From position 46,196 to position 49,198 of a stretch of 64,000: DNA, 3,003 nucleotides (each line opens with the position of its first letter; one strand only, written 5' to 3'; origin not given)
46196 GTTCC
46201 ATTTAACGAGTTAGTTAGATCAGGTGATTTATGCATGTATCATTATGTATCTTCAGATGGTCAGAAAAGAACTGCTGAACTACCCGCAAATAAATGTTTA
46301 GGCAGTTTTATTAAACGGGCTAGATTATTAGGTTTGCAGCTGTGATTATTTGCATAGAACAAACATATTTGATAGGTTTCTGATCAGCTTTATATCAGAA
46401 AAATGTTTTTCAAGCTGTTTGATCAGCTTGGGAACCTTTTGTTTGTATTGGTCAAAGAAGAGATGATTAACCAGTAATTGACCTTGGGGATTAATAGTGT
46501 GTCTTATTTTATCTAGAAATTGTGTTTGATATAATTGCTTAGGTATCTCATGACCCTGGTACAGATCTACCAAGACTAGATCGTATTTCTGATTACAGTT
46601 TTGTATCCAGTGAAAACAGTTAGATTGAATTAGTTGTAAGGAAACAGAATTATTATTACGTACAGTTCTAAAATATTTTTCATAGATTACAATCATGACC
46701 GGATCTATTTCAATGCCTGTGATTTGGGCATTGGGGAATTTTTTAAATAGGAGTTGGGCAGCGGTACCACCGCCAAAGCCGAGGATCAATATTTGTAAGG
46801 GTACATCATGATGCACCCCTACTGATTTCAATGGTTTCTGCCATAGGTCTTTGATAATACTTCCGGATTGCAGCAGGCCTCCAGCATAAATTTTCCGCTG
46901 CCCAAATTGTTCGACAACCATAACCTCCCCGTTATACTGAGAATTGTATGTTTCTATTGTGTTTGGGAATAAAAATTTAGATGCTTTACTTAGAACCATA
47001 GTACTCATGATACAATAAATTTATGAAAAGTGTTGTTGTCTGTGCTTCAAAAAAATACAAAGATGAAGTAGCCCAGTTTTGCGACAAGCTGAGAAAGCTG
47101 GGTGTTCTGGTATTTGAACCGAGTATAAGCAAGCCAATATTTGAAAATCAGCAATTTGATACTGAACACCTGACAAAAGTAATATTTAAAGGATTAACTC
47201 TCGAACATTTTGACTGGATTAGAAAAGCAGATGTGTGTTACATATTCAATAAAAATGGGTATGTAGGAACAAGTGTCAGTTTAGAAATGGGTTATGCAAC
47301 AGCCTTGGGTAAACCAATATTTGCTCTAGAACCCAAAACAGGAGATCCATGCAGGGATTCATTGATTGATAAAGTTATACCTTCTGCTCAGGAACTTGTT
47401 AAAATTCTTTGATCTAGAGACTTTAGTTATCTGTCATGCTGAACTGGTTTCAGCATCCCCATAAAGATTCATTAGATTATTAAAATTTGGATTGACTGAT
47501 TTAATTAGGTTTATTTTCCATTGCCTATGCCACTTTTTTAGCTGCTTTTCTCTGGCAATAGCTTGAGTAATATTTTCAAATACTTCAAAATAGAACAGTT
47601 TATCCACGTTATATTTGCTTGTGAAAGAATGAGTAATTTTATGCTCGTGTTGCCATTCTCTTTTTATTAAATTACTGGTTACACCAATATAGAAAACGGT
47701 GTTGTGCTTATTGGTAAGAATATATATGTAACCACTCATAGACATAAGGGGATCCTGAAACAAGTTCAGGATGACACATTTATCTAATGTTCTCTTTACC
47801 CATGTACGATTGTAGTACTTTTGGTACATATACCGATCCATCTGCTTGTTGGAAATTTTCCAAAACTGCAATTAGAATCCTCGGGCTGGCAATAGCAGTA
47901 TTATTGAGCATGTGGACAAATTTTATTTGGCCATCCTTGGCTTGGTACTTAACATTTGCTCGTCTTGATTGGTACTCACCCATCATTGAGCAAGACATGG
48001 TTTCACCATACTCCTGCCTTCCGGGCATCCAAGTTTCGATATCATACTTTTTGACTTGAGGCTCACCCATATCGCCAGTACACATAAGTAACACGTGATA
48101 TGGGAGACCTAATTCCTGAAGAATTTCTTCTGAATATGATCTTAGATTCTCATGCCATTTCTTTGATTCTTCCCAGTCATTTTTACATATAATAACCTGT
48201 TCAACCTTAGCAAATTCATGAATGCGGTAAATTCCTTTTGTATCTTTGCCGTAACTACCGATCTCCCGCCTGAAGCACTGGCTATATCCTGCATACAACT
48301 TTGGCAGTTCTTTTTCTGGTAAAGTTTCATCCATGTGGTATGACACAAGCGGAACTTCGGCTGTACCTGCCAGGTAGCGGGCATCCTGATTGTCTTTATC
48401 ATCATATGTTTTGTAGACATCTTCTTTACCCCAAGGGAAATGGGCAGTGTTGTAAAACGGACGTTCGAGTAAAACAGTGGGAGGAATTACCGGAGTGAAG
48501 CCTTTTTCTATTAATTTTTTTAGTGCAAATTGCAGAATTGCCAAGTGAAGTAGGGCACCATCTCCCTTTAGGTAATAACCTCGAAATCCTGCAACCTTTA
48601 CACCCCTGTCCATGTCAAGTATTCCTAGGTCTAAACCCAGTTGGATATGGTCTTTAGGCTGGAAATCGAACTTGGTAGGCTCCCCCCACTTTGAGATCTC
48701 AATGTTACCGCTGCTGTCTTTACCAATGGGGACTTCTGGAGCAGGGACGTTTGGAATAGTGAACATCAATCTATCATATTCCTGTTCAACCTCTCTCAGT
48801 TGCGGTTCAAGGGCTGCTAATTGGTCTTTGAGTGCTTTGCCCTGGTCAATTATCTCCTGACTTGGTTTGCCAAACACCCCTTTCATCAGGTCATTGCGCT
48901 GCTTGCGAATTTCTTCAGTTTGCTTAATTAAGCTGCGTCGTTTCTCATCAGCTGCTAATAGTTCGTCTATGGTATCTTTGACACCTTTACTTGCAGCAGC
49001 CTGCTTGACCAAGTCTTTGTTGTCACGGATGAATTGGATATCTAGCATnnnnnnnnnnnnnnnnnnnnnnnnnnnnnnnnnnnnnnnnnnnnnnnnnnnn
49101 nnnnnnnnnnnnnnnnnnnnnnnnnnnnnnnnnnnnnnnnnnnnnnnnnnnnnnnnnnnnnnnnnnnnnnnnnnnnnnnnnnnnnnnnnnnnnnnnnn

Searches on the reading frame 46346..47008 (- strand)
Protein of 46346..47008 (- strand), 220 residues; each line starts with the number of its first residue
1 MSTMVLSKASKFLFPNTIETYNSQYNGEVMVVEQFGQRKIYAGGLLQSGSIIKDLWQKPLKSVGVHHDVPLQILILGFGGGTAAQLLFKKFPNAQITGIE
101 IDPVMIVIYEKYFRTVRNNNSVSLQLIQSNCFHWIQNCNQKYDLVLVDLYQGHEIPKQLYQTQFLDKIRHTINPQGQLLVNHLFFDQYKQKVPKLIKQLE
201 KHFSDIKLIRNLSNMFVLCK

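Call 13: search_protein_families(library=pfam, proteins=[window:46346-47008:-])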
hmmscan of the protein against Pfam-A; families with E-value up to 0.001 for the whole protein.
window:46346-47008:- (220 aa): 6 families
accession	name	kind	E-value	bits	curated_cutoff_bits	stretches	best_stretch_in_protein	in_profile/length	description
PF01564.23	Spermine_synth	-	1.2e-12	48.2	22.9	1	64-182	13-132/186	Spermine/spermidine synthase domain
PF08242.18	Methyltransf_12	-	2.6e-07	31.7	30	1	75-178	2-98/98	Methyltransferase domain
PF13649.12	Methyltransf_25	-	1.5e-06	29.2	27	1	73-176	1-97/97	Methyltransferase domain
PF13847.12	Methyltransf_31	-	2.8e-05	24.3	27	1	74-199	8-125/145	Methyltransferase domain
PF05175.20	MTS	-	0.00037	20.6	23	1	72-209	34-160/170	Methyltransferase small domain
PF08241.18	Methyltransf_11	-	0.00097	20.2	21.2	0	76-179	3-94/95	Methyltransferase domain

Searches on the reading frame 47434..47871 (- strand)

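Call 13: search_protein_families(library=pfam, proteins=[window:47434-47871:-])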
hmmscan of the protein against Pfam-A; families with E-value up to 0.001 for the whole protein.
window:47434-47871:- (145 aa): 1 family
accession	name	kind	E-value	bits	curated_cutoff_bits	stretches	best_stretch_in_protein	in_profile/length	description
PF01541.30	GIY-YIG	-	4e-16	59.5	22.6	1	47-121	2-78/78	GIY-YIG catalytic domain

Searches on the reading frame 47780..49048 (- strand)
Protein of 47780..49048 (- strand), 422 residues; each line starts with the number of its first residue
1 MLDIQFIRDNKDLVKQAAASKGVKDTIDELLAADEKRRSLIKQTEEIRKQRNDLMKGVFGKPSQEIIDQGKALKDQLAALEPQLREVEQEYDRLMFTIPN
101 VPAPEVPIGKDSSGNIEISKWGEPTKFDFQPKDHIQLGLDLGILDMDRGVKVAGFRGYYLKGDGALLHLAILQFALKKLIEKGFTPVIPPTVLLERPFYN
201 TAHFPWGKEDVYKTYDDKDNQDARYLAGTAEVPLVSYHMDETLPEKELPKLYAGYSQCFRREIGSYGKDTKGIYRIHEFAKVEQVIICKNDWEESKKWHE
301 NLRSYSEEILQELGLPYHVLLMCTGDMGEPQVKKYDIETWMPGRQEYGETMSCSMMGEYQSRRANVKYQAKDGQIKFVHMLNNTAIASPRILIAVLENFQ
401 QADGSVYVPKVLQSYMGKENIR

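Call 12: find_encoding_contigs(protein=window:47780-49048:-, flank=3000, max_places=4)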
Protein window:47780-49048:- (422 aa): 2 contigs read that carry it; 1 place shown.
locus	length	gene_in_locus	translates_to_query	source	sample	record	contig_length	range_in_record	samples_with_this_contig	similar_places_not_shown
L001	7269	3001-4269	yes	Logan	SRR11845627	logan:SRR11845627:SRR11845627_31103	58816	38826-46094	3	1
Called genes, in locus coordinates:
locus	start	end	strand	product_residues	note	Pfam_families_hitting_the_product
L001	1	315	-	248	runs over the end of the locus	PF01061:ABC2_membrane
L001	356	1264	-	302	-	PF02463:SMC_N (faint), PF00005:ABC_tran, PF13476:AAA_23 (weak), PF13304:AAA_21 (weak)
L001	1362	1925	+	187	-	PF01966:HD (weak)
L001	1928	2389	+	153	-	PF00293:NUDIX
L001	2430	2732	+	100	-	-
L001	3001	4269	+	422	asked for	PF02403:Seryl_tRNA_N, PF00587:tRNA-synt_2b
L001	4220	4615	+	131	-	PF01541:GIY-YIG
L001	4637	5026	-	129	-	PF05014:Nuc_deoxyrib_tr (weak)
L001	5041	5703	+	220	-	PF01564:Spermine_synth, PF13847:Methyltransf_31 (weak), PF08242:Methyltransf_12 (weak), PF13649:Methyltransf_25 (weak)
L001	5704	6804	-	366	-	-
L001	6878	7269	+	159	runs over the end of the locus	PF02643:DUF192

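Call 13: search_protein_families(library=pfam, proteins=[window:47780-49048:-])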
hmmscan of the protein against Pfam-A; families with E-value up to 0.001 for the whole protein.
window:47780-49048:- (422 aa): 2 families
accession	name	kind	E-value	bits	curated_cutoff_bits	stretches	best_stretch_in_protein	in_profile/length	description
PF00587.30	tRNA-synt_2b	-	2e-32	113.1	29.3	1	218-399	5-179/179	tRNA synthetase class II core domain (G, H, P, S and T)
PF02403.27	Seryl_tRNA_N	-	9.2e-23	81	28.2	1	1-102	1-108/108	Seryl-tRNA synthetase N-terminal domain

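Call 19: find_homologous_proteins(query=window:47780-49048:-, max_evalue=1e-40)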
Query window:47780-49048:- (422 aa): 7998 proteins with E <= 1e-40 among 8000 candidates; the best 120 are listed.
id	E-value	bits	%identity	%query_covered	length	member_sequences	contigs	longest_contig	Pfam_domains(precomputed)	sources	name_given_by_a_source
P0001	1.8e-286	968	100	100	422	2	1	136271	PF00587.31,PF02403.28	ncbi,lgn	-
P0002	2.3e-248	842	84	100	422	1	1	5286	PF00587.31,PF02403.28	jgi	-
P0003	3.4e-247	838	85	100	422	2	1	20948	PF00587.31,PF02403.28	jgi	-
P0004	1.2e-242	823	84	100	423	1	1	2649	PF00587.31,PF02403.28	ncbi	-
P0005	1.4e-242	823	84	100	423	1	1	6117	PF00587.31,PF02403.28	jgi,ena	-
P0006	5.0e-242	821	83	100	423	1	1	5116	PF00587.31,PF02403.28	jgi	-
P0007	6.6e-242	821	82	100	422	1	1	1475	PF00587.31,PF02403.28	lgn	-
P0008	7.0e-239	811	81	100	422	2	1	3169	PF00587.31,PF02403.28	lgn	-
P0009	2.7e-220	750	75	100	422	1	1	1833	PF00587.31,PF02403.28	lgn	-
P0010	1.6e-219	747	74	100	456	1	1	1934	PF00587.31,PF02403.28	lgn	-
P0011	3.2e-217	740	73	100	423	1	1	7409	PF00587.31,PF02403.28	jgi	jgi:seryl-tRNA synthetase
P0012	2.0e-214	730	73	100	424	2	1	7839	PF00587.31,PF02403.28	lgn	-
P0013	3.5e-212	723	71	100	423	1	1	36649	PF00587.31,PF02403.28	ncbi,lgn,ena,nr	ncbi:serine--tRNA ligase [Candidatus Beckwithbacteria bacterium]|nr:serine--tRNA ligase [Candidatus 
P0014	2.0e-211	720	72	100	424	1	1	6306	PF00587.31,PF02403.28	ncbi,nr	ncbi:serine--tRNA ligase [Candidatus Beckwithbacteria bacterium]|nr:serine--tRNA ligase [Candidatus 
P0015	3.8e-211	719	72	100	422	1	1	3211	PF00587.31,PF02403.28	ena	-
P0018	6.3e-207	706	69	100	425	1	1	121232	PF00587.31,PF02403.28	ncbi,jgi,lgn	ncbi:MAG: serine--tRNA ligase [Patescibacteria group bacterium]|jgi:seryl-tRNA synthetase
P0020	4.4e-196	670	67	100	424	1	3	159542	PF00587.31,PF02403.28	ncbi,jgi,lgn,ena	-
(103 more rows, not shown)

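Call 20: find_encoding_contigs(protein=P0013, flank=10000, max_places=2)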
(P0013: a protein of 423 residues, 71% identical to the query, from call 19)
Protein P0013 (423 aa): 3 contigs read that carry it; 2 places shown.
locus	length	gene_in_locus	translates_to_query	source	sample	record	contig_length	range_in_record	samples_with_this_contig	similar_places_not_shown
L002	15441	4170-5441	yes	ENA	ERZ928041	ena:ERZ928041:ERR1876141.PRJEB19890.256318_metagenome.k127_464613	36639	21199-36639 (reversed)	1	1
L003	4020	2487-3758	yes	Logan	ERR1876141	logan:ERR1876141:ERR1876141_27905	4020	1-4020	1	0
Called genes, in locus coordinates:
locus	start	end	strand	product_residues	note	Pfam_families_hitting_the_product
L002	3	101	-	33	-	?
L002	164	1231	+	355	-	-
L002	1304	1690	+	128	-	-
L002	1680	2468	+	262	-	PF01784:DUF34_NIF3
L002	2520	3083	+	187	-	PF01966:HD (weak)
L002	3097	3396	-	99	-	-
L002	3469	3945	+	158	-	PF00293:NUDIX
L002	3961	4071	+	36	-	-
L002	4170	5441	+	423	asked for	PF02403:Seryl_tRNA_N, PF00587:tRNA-synt_2b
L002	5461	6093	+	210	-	PF01564:Spermine_synth, PF13847:Methyltransf_31, PF13649:Methyltransf_25, PF08241:Methyltransf_11 (weak), PF08242:Methyltransf_12 (weak)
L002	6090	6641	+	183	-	PF02643:DUF192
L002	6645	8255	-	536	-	-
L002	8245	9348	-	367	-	PF01321:Creatinase_N, PF00557:Peptidase_M24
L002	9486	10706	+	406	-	PF02073:Peptidase_M29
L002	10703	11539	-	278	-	-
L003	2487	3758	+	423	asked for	PF02403:Seryl_tRNA_N, PF00587:tRNA-synt_2b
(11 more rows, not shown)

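Call 21: find_encoding_contigs(protein=P0018, flank=10000, max_places=2)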
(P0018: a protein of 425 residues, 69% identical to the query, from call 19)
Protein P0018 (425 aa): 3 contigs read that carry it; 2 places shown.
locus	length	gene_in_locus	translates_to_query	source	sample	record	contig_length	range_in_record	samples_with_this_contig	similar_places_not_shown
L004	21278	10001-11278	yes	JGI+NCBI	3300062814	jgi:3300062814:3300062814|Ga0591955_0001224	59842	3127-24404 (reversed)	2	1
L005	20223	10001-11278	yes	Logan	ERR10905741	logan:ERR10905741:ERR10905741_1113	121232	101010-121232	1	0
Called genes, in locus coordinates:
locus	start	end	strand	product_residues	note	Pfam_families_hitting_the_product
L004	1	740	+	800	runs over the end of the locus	PF02190:LON_substr_bdg, PF00004:AAA, PF07728:AAA_5 (weak), PF22667:Lon_lid, PF05362:Lon_C, PF13541:ChlI (weak)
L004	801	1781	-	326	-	PF01594:AI-2E_transport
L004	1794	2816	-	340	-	PF01715:IPPT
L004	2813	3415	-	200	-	PF00300:His_Phos_1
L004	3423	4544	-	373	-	PF00919:UPF0004, PF04055:Radical_SAM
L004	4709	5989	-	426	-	PF09903:DUF2130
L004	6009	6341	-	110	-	-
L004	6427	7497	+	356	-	-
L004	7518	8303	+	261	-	PF01784:DUF34_NIF3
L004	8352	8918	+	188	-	PF01966:HD (weak)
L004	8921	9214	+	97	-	-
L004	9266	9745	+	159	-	PF00293:NUDIX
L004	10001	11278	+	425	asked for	PF02403:Seryl_tRNA_N, PF00587:tRNA-synt_2b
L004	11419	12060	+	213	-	PF01564:Spermine_synth, PF13649:Methyltransf_25 (weak)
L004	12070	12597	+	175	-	PF02643:DUF192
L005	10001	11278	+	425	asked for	PF02403:Seryl_tRNA_N, PF00587:tRNA-synt_2b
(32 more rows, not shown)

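Call 22: find_encoding_contigs(protein=P0020, flank=10000, max_places=2)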
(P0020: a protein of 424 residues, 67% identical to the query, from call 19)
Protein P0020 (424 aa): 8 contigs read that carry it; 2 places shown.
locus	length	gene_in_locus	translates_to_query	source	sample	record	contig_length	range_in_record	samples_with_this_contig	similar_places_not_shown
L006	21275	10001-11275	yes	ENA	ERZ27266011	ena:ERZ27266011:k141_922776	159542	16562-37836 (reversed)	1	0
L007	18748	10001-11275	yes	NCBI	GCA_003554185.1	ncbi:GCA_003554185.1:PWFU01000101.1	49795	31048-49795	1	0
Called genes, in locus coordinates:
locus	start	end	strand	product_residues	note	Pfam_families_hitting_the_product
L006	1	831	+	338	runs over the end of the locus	PF01702:TGT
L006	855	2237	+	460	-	PF28494:GlyRS_ins_1 (weak), PF00587:tRNA-synt_2b, PF03129:HGTP_anticodon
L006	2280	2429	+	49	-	-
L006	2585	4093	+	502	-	PF12072:RNase_Y_N, PF00013:KH_1 (weak), PF01966:HD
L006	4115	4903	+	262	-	PF00149:Metallophos, PF13277:YmdB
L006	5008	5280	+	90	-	PF00216:Bac_DNA_binding, PF18291:HU-HIG (weak)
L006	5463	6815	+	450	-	PF00188:CAP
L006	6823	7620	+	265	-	-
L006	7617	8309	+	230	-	PF00696:AA_kinase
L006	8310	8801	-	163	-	PF03449:GreA_GreB_N, PF01272:GreA_GreB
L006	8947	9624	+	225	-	PF01746:tRNA_m1G_MT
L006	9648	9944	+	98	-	-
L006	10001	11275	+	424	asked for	PF02403:Seryl_tRNA_N, PF00587:tRNA-synt_2b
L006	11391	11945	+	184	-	-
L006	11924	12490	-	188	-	-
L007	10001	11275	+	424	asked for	PF02403:Seryl_tRNA_N, PF00587:tRNA-synt_2b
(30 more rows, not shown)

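Call 33: search_protein_families(library=ncbifam, proteins=[L115:4900-6186:-], max_evalue=1e-10)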
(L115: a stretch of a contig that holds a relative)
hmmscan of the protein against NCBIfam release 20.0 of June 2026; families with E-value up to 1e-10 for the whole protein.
L115:4900-6186:- (429 aa): 15 families
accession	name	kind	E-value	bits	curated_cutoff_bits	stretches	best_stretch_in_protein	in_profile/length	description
NF003483.0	PRK05159.1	equivalog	2.1e-134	448.7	353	1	2-429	3-438/438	aspartate--tRNA(Asn) ligase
TIGR00458.1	aspS_nondisc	equivalog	5.2e-111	371.6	368.4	1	15-429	12-428/428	aspartate--tRNA(Asn) ligase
NF003037.0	PRK03932.1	equivalog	4.9e-70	236.7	414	1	10-428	11-450/451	asparagine--tRNA ligase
TIGR00457.1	asnS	equivalog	1.8e-63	215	342.6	2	9-258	10-264/455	asparagine--tRNA ligase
NF001750.0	PRK00476.1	equivalog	1e-56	192.5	443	2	10-263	13-270/590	aspartate--tRNA ligase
TIGR00459.1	aspS_bact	equivalog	1e-47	162.8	373.85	1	5-277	5-274/586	aspartate--tRNA ligase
NF009460.0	PRK12820.1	equivalog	5.9e-37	127.1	1379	1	3-241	22-278/723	bifunctional aspartyl-tRNA synthetase/aspartyl/glutamyl-tRNA amidotransferase subunit C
NF001756.1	PRK00484.1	subfamily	3e-36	125.1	468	1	11-421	47-483/488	lysine--tRNA ligase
NF005052.0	PRK06462.1-1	equivalog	3.2e-33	115.2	368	1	109-422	23-345/353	asparagine synthetase A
TIGR00499.1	lysS_bact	equivalog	4.7e-29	101.4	427.6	1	13-261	51-296/496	lysine--tRNA ligase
NF005054.0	PRK06462.1-4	equivalog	6.3e-27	94.5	309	1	165-422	52-310/318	asparagine synthetase A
NF002821.0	PRK02983.1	equivalog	8.1e-20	70.5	742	1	5-236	649-878/1102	bifunctional lysylphosphatidylglycerol synthetase/lysine--tRNA ligase LysX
NF009101.0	PRK12445.1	subfamily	2.3e-18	66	1026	1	17-253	67-300/505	lysine--tRNA ligase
TIGR00462.1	genX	equivalog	4.3e-16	59.2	286.9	1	147-417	11-301/304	EF-P lysine aminoacylase EpmA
NF006828.0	PRK09350.1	equivalog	1.8e-13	50.5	264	1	175-419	55-319/325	elongation factor P--(R)-beta-lysine ligase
